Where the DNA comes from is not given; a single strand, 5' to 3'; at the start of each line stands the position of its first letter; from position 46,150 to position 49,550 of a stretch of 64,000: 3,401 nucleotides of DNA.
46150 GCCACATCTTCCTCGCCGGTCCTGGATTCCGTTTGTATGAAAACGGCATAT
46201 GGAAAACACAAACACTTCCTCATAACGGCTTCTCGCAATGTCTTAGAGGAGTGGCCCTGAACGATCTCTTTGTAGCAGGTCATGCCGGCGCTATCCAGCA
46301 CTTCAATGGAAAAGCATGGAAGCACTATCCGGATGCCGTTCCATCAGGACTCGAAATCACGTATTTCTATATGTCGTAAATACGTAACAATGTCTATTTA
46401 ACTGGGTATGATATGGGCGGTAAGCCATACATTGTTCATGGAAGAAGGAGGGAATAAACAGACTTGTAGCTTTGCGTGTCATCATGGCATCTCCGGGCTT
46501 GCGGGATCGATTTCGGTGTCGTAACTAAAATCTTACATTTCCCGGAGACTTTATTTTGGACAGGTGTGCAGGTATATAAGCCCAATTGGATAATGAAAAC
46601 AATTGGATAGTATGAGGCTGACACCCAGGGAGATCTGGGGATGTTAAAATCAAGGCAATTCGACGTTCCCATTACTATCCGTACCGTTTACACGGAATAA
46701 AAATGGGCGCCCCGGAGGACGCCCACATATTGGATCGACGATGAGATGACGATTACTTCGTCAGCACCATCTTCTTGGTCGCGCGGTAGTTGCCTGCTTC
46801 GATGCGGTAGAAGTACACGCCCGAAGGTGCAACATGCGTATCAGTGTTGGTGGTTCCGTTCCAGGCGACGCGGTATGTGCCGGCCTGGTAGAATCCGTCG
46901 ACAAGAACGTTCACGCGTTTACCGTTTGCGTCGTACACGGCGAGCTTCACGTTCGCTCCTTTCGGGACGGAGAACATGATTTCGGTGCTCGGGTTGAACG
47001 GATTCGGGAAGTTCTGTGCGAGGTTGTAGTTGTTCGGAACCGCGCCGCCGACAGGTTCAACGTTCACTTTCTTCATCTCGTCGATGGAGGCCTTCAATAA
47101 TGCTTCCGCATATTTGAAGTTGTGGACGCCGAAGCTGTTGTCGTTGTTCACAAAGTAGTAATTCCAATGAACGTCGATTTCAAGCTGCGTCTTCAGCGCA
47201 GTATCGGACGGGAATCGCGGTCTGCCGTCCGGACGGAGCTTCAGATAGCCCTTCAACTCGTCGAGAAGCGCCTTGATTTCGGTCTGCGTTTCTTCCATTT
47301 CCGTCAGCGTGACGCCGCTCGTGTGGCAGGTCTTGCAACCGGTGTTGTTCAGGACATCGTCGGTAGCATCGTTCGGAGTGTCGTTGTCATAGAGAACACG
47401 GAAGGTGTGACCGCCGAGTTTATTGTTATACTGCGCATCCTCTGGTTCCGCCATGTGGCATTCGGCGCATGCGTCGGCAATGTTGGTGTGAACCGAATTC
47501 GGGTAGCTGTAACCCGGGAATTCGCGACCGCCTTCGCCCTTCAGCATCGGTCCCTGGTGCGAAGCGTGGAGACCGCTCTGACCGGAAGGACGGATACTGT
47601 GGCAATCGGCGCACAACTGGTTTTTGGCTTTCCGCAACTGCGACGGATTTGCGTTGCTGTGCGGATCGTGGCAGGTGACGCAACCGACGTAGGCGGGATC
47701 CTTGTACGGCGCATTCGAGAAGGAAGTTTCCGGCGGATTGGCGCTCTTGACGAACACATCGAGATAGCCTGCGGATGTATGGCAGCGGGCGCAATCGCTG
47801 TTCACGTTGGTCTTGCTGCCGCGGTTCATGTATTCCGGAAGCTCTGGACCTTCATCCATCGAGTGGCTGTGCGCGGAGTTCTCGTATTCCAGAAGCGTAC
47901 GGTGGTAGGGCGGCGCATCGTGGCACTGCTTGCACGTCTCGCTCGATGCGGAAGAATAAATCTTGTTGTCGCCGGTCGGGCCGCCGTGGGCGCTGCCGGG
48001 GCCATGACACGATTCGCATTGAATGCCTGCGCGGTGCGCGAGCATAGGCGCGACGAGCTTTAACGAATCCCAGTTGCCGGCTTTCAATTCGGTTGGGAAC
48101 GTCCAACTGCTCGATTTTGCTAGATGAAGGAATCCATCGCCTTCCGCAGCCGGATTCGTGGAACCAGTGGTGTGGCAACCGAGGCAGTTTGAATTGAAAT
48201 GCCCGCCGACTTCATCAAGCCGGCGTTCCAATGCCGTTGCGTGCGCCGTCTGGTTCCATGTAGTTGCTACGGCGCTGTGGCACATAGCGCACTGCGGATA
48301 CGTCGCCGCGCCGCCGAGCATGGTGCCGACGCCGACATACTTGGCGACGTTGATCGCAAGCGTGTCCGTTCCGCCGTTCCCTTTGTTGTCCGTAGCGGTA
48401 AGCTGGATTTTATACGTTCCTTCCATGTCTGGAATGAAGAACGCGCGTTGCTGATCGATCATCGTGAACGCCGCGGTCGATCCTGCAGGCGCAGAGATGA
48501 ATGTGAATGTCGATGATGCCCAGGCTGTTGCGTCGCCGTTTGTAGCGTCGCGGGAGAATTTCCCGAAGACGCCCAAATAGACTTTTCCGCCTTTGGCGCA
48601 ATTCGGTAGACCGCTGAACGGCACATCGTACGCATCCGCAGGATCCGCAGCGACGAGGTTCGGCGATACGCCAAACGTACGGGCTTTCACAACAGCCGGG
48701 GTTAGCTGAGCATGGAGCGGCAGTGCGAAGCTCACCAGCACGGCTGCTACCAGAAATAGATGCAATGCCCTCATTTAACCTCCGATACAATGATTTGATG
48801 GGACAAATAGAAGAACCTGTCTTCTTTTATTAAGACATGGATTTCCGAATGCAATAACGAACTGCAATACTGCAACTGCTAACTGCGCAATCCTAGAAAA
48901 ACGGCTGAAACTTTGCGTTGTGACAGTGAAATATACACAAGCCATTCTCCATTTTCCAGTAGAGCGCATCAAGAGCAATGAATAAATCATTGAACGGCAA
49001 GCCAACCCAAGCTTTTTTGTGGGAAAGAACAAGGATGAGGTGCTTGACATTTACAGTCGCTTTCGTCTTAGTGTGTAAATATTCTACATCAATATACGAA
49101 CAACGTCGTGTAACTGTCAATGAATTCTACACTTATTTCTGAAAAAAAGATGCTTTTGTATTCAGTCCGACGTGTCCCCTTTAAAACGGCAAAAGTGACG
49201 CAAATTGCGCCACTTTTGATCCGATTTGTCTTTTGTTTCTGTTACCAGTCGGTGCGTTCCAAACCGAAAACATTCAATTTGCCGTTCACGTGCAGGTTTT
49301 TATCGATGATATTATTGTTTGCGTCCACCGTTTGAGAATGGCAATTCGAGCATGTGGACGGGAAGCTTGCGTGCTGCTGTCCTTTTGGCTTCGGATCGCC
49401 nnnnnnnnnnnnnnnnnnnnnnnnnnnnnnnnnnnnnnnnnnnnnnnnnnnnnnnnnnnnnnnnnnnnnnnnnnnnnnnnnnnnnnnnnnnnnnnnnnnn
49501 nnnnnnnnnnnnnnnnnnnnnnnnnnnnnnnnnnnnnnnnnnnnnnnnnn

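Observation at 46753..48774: Multiheme cytochrome that is a type IX secretion system cargo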

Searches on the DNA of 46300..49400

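Call 99: search_rna_families(source=window, start=46300, end=49400, threshold=evalue, max_evalue=1)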
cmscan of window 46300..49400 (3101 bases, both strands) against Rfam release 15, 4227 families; matches with E-value up to 1: 1.
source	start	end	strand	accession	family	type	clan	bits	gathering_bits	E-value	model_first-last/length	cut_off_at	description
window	49182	49231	-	RF02907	patAB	Cis-reg; leader;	-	28.4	92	0.069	1-57/57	no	patAB leader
